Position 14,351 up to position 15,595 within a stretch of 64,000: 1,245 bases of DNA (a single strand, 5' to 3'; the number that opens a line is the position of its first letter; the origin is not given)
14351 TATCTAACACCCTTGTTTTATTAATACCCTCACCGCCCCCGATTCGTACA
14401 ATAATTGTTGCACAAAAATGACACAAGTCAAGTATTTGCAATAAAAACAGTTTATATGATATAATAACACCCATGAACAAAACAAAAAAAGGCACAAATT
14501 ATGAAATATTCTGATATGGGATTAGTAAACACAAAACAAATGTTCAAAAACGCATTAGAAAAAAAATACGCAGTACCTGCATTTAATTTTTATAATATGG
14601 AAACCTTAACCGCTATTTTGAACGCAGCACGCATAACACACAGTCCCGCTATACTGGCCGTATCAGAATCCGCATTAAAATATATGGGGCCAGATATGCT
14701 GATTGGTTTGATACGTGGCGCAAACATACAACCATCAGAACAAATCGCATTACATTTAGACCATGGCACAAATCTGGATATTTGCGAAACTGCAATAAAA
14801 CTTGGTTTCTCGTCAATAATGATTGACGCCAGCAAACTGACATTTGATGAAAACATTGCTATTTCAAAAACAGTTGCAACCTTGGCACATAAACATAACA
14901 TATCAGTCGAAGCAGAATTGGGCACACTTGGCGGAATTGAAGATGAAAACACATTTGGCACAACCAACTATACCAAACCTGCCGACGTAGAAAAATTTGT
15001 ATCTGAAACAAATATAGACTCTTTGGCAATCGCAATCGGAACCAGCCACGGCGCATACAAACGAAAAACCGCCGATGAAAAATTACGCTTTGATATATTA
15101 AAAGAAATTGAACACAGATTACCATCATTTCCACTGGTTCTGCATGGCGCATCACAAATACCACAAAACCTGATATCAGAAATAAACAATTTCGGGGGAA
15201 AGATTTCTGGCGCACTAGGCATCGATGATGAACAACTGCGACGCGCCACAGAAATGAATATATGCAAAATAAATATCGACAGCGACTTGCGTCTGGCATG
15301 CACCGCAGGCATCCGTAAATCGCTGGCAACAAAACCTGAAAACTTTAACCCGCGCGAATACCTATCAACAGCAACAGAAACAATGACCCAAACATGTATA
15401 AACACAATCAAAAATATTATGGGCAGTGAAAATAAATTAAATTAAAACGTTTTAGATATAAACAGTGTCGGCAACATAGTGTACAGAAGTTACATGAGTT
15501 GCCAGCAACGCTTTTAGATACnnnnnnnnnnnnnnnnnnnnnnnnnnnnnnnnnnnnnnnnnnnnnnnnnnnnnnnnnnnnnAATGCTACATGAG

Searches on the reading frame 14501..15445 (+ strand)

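Call 54: search_protein_families(library=ncbifam, max_evalue=1e-15, proteins=[window:14501-15445:+])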
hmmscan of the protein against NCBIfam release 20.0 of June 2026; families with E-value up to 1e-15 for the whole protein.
window:14501-15445:+ (314 aa): 20 families
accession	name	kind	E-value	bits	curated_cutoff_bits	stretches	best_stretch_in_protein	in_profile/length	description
NF005481.0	PRK07084.1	equivalog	2e-116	388.7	511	1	2-313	6-324/324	class II fructose-bisphosphate aldolase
TIGR01859.1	fruc_bis_ald_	equivalog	4.9e-98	328.3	343.05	1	8-312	1-281/282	class II fructose-1,6-bisphosphate aldolase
TIGR00167.1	cbbA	subfamily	1.2e-86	290.7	215.6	1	7-311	2-288/290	ketose-bisphosphate aldolase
NF009374.0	PRK12737.1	subfamily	8.5e-80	267.8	383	1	7-228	2-221/284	tagatose-bisphosphate aldolase subunit GatY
NF006626.0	PRK09195.1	subfamily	9.1e-79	264.5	384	1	6-230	1-223/284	tagatose-bisphosphate aldolase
NF009497.0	PRK12857.1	equivalog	2.7e-78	263.1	423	1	6-227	1-220/284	class II fructose-1,6-bisphosphate aldolase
TIGR01521.1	FruBisAldo_II_B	equivalog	1.5e-76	257.7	496.35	1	9-307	2-322/347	class II fructose-bisphosphate aldolase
NF004493.0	PRK05835.1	equivalog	9.5e-75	251.7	558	1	8-312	2-306/307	class II fructose-bisphosphate aldolase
TIGR01858.1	tag_bisphos_ald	equivalog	1.4e-73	247.5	443.55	1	8-230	1-221/282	tagatose bisphosphate family class II aldolase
NF006042.0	PRK08185.1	subfamily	2.5e-67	227.2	405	1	8-232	2-225/287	hypothetical protein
NF006376.0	PRK08610.1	equivalog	5.2e-64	216.7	527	1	6-232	1-226/286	class II fructose-bisphosphate aldolase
NF005943.0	PRK07998.1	equivalog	3.8e-63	213.6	364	1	6-231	1-221/283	class II aldolase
NF005823.0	PRK07709.1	equivalog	4.1e-60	204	545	1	6-229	1-223/285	class II fructose-bisphosphate aldolase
NF009375.0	PRK12738.1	equivalog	3.9e-59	200.2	542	1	6-228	1-221/286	tagatose-bisphosphate aldolase subunit KbaY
NF005288.0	PRK06806.1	equivalog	2.8e-57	194.1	396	1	6-225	1-216/281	class II fructose-bisphosphate aldolase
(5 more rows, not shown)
